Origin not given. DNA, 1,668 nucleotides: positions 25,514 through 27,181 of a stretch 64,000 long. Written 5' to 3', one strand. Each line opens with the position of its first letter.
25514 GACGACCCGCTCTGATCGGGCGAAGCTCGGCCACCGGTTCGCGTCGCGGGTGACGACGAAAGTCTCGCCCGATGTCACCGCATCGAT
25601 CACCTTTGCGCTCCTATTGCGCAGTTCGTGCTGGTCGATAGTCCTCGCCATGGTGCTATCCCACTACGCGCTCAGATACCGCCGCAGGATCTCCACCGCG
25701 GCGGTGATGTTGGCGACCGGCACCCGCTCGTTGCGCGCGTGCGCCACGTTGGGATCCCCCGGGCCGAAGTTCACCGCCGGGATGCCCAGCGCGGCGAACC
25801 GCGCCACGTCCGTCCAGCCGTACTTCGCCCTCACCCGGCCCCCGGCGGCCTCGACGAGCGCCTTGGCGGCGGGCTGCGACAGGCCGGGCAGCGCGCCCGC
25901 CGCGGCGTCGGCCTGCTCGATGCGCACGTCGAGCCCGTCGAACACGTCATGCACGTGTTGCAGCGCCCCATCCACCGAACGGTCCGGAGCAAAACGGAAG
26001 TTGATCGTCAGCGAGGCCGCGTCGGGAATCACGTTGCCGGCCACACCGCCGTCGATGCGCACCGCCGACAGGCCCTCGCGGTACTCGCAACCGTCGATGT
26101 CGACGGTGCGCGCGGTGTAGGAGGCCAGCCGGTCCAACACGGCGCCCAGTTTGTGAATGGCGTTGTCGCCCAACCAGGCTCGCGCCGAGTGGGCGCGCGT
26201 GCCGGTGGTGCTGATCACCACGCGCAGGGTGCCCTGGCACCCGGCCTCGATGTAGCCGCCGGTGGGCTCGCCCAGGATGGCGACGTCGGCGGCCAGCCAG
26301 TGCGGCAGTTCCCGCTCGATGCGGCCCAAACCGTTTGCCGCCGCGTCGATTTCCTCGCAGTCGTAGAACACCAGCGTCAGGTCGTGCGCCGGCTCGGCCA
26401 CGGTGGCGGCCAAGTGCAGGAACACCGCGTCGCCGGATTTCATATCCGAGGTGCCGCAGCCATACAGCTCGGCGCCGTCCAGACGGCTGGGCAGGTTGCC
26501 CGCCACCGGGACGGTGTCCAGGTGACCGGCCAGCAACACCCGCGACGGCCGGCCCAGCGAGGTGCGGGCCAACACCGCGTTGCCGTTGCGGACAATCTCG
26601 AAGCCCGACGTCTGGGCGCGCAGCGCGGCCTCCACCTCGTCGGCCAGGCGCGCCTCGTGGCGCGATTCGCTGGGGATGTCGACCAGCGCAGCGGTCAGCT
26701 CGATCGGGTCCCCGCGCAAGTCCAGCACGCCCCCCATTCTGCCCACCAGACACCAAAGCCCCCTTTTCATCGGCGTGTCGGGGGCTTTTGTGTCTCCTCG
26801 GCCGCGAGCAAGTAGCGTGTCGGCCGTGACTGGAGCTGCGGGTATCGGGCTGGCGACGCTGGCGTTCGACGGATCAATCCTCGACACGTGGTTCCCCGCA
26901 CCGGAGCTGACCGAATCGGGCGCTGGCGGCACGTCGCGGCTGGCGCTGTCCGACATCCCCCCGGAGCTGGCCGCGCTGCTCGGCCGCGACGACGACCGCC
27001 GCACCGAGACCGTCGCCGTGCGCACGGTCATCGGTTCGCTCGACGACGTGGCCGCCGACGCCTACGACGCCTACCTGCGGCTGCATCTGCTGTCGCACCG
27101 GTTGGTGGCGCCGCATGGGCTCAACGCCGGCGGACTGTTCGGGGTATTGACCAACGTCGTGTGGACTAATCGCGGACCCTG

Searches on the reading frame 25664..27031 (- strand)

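Call 27: search_protein_families(library=pfam, proteins=[window:25664-27031:-])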
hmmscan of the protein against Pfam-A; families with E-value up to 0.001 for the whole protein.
window:25664-27031:- (455 aa): 3 families
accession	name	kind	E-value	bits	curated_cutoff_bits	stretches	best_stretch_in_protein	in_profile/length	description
PF01546.33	Peptidase_M20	-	1.1e-21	78.2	24.6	1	166-453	1-204/206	Peptidase family M20/M25/M40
PF07687.19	M20_dimer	-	9e-13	48.6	21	1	267-365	5-100/107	Peptidase dimerisation domain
PF04389.22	Peptidase_M28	-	4.9e-07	30.1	21.3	1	160-227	9-67/193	Peptidase family M28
